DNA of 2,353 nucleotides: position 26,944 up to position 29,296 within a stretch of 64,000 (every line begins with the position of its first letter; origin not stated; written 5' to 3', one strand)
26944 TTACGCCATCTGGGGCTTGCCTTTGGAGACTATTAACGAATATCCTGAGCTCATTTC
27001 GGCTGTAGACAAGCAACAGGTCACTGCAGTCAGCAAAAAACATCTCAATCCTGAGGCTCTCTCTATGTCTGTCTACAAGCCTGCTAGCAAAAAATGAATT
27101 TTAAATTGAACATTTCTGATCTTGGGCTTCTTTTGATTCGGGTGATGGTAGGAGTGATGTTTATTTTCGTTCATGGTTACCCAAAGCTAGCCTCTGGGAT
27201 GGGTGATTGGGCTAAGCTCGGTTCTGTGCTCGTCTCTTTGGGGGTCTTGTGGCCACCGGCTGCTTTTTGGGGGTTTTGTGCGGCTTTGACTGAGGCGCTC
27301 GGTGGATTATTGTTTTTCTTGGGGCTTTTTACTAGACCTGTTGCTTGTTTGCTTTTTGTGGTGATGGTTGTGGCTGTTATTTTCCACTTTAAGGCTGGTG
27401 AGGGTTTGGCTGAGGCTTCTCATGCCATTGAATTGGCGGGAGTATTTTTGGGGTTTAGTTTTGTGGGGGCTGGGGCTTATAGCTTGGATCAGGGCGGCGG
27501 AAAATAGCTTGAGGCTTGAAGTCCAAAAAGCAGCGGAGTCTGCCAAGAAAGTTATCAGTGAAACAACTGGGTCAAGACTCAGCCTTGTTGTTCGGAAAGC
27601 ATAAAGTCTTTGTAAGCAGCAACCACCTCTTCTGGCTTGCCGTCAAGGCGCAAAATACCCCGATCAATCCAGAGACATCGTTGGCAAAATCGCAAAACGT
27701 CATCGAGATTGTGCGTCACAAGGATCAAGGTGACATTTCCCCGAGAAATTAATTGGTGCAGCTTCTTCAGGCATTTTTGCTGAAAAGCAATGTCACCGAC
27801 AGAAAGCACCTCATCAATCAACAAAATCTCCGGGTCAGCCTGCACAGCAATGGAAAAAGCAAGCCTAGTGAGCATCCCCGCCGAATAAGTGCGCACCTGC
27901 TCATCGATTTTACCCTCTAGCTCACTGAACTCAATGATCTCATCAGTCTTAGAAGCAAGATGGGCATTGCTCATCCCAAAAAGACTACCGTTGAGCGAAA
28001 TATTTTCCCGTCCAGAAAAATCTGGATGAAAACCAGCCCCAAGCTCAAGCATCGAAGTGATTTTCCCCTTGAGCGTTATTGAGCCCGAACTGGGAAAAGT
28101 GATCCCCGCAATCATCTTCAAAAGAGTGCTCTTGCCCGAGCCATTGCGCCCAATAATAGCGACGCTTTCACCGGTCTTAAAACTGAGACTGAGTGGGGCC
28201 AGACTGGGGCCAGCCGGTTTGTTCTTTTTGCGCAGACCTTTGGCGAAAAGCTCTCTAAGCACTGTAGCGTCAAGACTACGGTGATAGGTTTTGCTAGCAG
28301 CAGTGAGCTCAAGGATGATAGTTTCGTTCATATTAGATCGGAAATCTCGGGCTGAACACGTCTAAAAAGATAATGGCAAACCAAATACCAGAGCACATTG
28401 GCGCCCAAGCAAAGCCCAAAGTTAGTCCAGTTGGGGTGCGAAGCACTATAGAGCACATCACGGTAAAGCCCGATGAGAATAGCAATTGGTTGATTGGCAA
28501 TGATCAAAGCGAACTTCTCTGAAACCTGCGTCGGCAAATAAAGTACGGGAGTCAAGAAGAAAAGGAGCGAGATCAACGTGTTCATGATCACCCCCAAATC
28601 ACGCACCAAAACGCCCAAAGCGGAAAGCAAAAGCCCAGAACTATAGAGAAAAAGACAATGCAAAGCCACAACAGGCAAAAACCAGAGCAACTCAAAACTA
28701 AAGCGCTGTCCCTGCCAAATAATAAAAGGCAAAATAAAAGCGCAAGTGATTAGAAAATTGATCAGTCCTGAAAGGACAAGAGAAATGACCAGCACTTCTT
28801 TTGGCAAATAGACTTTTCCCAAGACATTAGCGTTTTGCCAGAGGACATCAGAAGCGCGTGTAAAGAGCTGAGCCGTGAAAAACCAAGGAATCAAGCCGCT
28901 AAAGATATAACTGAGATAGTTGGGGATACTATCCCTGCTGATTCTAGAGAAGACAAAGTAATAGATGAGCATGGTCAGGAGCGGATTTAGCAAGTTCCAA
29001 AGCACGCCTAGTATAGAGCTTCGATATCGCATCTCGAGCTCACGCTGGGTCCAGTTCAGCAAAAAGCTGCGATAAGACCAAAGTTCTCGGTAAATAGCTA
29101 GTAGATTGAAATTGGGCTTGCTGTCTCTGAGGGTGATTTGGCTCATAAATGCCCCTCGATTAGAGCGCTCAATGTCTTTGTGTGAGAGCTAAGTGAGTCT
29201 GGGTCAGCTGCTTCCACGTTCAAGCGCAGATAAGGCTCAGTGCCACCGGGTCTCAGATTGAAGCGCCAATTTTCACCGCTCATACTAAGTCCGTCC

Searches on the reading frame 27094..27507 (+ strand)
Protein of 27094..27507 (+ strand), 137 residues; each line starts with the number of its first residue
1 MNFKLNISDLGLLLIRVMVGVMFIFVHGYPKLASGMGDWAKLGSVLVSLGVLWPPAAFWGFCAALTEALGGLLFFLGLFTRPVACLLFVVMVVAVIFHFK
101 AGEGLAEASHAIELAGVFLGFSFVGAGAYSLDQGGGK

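Call 51: search_protein_families(library=pfam, proteins=[window:27094-27507:+], max_evalue=0.00001)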
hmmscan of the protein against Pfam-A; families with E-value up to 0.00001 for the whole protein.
window:27094-27507:+ (137 aa): 1 family
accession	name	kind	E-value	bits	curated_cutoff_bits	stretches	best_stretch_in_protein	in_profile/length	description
PF07681.17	DoxX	-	7.1e-15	55.8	23.6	1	11-97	1-82/85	DoxX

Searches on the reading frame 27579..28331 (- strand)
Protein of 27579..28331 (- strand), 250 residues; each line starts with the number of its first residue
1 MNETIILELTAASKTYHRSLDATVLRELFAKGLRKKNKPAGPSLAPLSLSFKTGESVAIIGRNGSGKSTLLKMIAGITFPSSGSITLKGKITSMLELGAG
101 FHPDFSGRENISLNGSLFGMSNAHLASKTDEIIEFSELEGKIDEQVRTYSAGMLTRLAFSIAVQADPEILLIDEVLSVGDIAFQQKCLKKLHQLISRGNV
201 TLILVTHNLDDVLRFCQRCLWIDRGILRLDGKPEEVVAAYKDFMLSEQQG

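Call 51: search_protein_families(library=pfam, proteins=[window:27579-28331:-], max_evalue=0.00001)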
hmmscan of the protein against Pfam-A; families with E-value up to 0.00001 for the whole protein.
window:27579-28331:- (250 aa): 1 family
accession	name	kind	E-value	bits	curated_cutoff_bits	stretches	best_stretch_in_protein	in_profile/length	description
PF00005.33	ABC_tran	-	1.7e-20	74.5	25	1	45-175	2-135/137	ABC transporter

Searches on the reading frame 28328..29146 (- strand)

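Call 51: search_protein_families(library=pfam, proteins=[window:28328-29146:-], max_evalue=0.00001)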
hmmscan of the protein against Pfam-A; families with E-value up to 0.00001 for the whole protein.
window:28328-29146:- (272 aa): 1 family
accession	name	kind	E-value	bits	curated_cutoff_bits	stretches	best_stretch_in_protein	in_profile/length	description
PF01061.29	ABC2_membrane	-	1.3e-13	51.4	26.9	1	33-230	7-208/211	ABC-2 type transporter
